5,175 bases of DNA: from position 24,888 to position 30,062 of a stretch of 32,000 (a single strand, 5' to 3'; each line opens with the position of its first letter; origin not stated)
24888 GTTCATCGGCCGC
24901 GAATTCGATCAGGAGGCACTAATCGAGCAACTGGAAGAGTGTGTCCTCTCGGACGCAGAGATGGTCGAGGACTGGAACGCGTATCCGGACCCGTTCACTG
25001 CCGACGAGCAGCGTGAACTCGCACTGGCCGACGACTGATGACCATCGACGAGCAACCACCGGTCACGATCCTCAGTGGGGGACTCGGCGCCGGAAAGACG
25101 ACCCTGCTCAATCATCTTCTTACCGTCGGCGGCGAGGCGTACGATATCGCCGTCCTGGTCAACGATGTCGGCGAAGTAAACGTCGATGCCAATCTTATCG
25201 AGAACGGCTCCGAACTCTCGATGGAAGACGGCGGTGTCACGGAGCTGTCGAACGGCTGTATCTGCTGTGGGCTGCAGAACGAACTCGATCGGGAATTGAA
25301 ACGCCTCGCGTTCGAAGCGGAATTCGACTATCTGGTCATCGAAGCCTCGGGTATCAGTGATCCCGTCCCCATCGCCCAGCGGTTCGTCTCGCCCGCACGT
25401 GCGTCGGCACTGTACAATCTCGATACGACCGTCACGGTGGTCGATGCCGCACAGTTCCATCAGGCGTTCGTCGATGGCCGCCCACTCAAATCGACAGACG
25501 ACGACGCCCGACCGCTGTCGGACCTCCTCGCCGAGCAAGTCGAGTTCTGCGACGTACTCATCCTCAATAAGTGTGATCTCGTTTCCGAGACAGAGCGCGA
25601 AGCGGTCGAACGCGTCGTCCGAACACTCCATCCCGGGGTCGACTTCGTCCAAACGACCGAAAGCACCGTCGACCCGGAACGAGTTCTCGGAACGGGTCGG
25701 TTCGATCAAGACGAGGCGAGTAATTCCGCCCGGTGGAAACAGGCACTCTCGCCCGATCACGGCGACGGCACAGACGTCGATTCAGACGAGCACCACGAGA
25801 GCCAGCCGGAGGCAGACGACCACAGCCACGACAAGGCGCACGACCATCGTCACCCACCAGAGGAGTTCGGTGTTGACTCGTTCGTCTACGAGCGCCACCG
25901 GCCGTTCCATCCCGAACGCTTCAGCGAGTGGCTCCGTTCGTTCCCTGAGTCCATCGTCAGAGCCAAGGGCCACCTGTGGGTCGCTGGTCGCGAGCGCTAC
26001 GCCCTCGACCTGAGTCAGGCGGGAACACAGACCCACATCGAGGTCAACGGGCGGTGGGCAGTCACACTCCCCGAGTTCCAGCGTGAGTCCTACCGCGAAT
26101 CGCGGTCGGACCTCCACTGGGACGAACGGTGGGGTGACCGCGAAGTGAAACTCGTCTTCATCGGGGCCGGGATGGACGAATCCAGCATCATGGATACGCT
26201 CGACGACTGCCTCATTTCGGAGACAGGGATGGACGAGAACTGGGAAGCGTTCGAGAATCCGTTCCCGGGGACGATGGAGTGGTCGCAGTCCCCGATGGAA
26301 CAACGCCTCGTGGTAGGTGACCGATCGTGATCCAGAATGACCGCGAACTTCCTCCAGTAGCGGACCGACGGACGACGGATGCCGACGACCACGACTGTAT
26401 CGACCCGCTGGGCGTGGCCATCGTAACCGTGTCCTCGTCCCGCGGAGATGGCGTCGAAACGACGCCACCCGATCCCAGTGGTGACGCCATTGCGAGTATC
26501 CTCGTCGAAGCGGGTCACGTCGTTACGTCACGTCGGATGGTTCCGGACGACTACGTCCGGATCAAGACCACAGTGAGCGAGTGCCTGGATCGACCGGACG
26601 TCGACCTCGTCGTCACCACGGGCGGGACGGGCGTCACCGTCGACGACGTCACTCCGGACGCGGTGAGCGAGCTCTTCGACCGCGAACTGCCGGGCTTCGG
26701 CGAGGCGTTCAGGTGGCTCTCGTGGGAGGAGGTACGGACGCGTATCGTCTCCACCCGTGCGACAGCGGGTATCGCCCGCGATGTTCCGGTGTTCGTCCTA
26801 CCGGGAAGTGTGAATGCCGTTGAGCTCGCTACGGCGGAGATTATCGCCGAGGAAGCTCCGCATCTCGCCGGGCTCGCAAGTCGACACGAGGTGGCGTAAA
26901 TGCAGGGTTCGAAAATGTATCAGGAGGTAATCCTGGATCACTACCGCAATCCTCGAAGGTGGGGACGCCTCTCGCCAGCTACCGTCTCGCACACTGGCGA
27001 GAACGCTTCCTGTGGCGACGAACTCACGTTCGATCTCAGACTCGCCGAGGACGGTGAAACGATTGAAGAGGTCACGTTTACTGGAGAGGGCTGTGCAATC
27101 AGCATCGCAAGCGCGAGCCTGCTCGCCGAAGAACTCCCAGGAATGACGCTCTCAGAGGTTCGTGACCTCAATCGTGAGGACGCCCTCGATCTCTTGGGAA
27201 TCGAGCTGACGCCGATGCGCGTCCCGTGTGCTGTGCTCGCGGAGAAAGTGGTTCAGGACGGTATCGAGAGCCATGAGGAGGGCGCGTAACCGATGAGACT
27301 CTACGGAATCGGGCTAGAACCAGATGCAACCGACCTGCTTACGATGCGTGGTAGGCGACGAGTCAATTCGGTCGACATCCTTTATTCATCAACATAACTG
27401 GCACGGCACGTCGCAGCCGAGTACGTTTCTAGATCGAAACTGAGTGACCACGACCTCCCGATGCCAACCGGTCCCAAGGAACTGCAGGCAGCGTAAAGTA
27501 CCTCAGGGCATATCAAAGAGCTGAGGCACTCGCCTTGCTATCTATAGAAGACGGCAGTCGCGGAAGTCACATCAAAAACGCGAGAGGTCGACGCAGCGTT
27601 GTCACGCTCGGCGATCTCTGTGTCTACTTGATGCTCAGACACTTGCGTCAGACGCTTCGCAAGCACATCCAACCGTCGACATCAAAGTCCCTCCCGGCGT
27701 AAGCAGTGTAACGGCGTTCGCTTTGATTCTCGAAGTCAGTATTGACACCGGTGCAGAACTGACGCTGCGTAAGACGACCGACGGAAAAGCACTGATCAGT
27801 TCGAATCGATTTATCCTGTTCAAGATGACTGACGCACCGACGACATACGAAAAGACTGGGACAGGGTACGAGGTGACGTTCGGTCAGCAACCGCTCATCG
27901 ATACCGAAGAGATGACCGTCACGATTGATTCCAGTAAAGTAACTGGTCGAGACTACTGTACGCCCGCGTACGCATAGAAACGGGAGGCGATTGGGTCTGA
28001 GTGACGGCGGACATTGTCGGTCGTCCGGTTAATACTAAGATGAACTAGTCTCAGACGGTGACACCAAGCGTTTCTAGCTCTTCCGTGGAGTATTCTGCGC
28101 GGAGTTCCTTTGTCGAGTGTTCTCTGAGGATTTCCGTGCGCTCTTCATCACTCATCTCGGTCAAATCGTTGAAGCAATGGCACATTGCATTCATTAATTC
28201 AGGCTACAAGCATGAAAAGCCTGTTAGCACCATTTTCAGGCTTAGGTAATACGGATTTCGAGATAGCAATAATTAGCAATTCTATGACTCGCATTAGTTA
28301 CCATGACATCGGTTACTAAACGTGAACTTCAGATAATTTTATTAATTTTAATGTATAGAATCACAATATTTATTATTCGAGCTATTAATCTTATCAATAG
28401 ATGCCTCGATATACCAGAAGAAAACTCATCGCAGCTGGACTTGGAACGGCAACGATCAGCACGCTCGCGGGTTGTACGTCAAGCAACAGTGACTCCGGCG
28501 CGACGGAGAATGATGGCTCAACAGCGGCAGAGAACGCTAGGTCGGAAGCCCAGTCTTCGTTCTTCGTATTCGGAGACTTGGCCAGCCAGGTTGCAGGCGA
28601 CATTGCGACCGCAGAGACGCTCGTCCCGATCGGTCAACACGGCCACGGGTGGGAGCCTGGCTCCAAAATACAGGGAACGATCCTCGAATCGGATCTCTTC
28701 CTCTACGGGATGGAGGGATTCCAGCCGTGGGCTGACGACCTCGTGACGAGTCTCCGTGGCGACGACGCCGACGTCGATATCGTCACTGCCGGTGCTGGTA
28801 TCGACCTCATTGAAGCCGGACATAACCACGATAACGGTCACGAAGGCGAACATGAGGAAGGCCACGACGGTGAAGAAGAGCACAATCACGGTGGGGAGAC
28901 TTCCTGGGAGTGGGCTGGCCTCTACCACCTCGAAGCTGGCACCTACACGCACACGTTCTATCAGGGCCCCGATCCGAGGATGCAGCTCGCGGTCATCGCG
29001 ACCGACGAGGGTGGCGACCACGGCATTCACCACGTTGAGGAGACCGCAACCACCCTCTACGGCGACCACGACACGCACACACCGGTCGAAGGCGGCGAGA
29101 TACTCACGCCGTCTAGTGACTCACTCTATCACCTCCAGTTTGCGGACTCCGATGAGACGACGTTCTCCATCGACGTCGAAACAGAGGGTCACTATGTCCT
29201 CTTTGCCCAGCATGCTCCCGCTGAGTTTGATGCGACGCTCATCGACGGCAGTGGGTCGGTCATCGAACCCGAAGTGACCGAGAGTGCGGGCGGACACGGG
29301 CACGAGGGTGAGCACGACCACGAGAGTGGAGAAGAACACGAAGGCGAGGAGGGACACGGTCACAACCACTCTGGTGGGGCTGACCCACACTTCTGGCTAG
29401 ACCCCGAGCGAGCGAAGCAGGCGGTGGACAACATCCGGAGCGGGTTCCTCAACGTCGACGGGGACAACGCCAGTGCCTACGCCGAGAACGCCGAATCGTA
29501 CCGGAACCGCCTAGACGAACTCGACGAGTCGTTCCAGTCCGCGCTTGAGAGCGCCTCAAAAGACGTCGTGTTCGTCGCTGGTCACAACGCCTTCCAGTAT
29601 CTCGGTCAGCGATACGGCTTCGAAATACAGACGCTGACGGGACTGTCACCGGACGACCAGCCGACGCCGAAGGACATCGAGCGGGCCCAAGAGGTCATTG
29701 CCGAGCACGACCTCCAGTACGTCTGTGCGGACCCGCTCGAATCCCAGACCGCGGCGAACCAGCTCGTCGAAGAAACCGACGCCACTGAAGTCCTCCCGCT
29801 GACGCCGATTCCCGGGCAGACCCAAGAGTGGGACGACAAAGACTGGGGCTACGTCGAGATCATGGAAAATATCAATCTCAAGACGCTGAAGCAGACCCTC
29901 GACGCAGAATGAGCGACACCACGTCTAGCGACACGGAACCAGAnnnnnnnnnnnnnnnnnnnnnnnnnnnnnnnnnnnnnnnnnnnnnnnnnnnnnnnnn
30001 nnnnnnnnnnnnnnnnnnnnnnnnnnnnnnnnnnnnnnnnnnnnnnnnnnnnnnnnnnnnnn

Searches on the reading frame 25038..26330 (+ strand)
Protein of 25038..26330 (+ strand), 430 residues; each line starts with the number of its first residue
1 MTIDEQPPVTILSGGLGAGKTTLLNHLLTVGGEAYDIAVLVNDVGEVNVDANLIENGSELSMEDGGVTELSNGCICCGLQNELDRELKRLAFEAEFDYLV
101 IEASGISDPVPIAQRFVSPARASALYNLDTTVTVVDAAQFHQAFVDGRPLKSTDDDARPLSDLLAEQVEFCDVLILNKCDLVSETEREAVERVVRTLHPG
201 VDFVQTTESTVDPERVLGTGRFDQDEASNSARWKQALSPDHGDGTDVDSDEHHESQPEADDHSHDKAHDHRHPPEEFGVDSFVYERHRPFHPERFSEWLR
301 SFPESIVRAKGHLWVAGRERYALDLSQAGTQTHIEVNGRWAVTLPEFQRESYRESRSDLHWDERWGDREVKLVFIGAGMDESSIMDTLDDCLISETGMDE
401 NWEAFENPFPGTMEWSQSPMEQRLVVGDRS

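Call 48: search_protein_families(library=pfam, proteins=[window:25038-26330:+], max_evalue=0.001)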
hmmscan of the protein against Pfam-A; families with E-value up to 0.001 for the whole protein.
window:25038-26330:+ (430 aa): 4 families
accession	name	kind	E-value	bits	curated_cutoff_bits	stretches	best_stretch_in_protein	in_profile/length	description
PF02492.25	cobW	-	1.8e-49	168.2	20.7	1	8-204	1-179/180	CobW/HypB/UreG, nucleotide-binding domain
PF07683.19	CobW_C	-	1.4e-23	83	22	1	279-392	1-94/94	Cobalamin synthesis protein cobW C-terminal domain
PF00009.33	GTP_EFTU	-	0.00028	21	26.5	0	124-209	89-151/188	Elongation factor Tu GTP binding domain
PF03193.22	RsgA_GTPase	-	0.00066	20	30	0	9-29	108-128/174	RsgA GTPase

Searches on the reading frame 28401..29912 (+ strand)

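Call 48: search_protein_families(library=pfam, proteins=[window:28401-29912:+], max_evalue=0.001)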
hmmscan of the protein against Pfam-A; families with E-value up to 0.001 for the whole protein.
window:28401-29912:+ (503 aa): 1 family
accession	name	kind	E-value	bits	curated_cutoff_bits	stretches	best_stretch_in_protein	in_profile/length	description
PF01297.22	ZnuA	-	2e-60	204.9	29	2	304-498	90-262/263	Zinc-uptake complex component A periplasmic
